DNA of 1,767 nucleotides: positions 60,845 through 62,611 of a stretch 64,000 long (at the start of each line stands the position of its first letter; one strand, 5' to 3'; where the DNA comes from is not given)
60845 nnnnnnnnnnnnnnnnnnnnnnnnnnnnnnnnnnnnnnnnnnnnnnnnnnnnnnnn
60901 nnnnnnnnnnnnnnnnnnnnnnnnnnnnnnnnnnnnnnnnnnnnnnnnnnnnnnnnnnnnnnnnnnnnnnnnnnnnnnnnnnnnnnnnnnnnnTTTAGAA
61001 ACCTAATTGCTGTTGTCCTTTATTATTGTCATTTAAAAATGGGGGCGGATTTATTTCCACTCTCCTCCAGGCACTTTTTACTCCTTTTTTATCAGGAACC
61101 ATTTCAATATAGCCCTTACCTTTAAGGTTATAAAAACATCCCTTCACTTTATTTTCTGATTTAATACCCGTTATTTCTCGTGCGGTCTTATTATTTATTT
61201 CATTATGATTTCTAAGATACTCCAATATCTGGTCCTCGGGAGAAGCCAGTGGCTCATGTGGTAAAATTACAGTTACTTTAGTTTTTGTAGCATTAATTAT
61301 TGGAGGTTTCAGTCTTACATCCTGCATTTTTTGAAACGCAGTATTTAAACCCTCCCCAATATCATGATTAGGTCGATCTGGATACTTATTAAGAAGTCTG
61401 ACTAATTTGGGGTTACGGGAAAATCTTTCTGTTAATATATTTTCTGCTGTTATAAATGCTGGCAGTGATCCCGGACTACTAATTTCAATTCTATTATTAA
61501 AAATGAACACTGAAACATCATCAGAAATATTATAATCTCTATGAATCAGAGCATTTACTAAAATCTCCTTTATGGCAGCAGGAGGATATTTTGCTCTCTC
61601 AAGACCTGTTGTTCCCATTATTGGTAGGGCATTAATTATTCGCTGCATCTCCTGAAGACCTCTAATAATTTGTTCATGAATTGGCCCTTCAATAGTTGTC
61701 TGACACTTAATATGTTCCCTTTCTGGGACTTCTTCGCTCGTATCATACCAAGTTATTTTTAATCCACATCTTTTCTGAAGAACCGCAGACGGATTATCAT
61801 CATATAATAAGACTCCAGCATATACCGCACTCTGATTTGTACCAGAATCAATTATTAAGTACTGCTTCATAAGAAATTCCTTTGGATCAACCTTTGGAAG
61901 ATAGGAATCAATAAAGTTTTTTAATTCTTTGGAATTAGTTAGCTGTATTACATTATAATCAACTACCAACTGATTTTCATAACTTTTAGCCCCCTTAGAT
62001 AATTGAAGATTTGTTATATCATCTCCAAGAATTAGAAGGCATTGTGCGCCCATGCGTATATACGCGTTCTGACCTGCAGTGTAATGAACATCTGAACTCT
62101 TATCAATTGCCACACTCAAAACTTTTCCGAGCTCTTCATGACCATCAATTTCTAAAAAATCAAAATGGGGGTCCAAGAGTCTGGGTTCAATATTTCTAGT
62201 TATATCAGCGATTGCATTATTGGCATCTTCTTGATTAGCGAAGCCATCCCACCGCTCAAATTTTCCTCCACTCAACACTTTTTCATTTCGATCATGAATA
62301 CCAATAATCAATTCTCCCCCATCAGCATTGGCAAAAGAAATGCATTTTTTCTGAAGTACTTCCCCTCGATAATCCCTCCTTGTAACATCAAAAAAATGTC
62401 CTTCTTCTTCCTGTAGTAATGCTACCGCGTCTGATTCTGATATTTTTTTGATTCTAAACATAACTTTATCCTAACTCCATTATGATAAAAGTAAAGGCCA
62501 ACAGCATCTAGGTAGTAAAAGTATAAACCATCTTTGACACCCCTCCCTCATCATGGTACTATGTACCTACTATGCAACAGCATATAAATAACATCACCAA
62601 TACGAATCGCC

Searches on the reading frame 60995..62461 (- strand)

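Call 45: search_protein_families(library=pfam, proteins=[window:60995-62461:-], max_evalue=0.001)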
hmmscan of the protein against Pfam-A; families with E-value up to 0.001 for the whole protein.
window:60995-62461:- (488 aa): 2 families
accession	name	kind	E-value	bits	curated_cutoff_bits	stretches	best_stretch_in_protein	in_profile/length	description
PF04326.19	SLFN_AlbA_2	-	1.7e-14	54.8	25.3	1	34-141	19-114/118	Schlafen, AlbA_2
PF13749.12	HATPase_c_4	-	4.6e-13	49.4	26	1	315-400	3-89/89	Putative ATP-dependent DNA helicase recG C-terminal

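Call 53: search_protein_families(library=padloc, proteins=[window:60995-62461:-], max_evalue=0.001)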
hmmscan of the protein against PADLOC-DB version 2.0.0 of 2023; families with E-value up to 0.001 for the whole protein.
window:60995-62461:- (488 aa): 3 families
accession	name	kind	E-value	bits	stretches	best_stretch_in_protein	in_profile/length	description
PDLC02394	pAgo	-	2.3e-21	73.3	1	40-403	60-437/1121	-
PDLC02402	Aga_SIR2-PNTD1-PNTD2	-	6.1e-15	52.4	1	195-337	354-487/876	Class I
PDLC02418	Aga_SIR2-Kinase-PNTD1-PNTD2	-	1.7e-12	44.4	1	201-337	218-365/756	Class I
